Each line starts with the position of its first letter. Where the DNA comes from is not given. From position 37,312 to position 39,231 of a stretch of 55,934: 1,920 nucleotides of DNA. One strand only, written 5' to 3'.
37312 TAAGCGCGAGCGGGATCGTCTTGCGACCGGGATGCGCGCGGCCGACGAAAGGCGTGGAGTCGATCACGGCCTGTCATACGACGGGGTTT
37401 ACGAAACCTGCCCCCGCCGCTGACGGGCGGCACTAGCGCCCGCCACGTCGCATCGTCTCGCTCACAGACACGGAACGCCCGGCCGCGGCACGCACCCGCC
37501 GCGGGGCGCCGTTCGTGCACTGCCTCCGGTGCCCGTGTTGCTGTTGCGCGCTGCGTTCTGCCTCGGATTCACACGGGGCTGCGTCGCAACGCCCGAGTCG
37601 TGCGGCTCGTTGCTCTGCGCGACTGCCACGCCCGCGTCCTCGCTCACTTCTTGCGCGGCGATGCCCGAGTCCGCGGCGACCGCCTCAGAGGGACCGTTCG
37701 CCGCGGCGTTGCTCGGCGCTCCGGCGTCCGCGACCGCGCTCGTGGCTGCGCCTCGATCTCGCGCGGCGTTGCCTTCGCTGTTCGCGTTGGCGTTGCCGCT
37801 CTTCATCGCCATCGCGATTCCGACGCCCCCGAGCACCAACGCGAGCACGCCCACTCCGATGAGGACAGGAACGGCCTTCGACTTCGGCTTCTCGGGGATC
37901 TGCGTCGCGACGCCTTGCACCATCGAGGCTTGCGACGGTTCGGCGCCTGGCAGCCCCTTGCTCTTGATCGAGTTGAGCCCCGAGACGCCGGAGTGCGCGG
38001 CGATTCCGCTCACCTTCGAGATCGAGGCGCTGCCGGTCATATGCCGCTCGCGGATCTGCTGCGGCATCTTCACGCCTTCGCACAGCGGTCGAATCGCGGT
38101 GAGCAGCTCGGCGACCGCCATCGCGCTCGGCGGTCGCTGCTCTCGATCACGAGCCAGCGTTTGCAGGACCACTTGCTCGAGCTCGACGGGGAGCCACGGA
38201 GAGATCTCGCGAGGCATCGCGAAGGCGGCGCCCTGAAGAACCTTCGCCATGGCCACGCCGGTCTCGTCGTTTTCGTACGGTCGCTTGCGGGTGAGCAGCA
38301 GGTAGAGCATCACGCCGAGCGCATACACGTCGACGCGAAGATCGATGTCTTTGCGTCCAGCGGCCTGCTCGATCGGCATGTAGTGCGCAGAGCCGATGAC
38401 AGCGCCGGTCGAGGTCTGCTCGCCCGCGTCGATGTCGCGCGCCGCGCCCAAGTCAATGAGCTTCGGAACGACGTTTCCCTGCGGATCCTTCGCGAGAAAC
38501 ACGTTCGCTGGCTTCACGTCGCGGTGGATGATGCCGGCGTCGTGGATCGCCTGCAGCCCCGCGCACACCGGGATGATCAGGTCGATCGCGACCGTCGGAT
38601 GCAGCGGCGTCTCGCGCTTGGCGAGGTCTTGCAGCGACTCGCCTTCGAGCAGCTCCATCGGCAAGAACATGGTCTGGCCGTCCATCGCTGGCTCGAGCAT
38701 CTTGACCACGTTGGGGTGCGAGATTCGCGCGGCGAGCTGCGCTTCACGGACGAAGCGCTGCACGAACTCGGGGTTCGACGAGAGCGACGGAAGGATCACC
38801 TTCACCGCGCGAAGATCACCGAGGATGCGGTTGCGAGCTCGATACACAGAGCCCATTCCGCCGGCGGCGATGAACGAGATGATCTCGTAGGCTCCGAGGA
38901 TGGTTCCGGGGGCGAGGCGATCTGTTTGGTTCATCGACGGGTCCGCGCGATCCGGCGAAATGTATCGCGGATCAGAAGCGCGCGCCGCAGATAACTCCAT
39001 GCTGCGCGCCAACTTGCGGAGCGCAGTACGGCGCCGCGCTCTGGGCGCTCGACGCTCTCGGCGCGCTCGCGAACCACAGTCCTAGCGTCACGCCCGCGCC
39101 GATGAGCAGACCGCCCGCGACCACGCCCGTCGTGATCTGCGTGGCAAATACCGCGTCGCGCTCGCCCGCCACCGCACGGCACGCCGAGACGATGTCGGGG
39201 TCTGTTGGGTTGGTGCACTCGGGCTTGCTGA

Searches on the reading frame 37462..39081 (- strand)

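Call 48: search_protein_families(library=pfam, proteins=[window:37462-39081:-], max_evalue=0.00001)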
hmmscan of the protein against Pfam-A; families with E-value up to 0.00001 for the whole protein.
window:37462-39081:- (539 aa): 3 families
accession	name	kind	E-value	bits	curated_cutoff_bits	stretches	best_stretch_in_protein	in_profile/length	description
PF00069.31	Pkinase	-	7.3e-43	147.3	31.7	1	65-321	1-256/263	Protein kinase domain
PF07714.23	PK_Tyr_Ser-Thr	-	7.1e-27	94.8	23.1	1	69-319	5-251/258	Protein tyrosine and serine/threonine kinase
PF03109.22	ABC1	-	8.6e-06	25.5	22.9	0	136-222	141-222/244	ABC1 atypical kinase-like domain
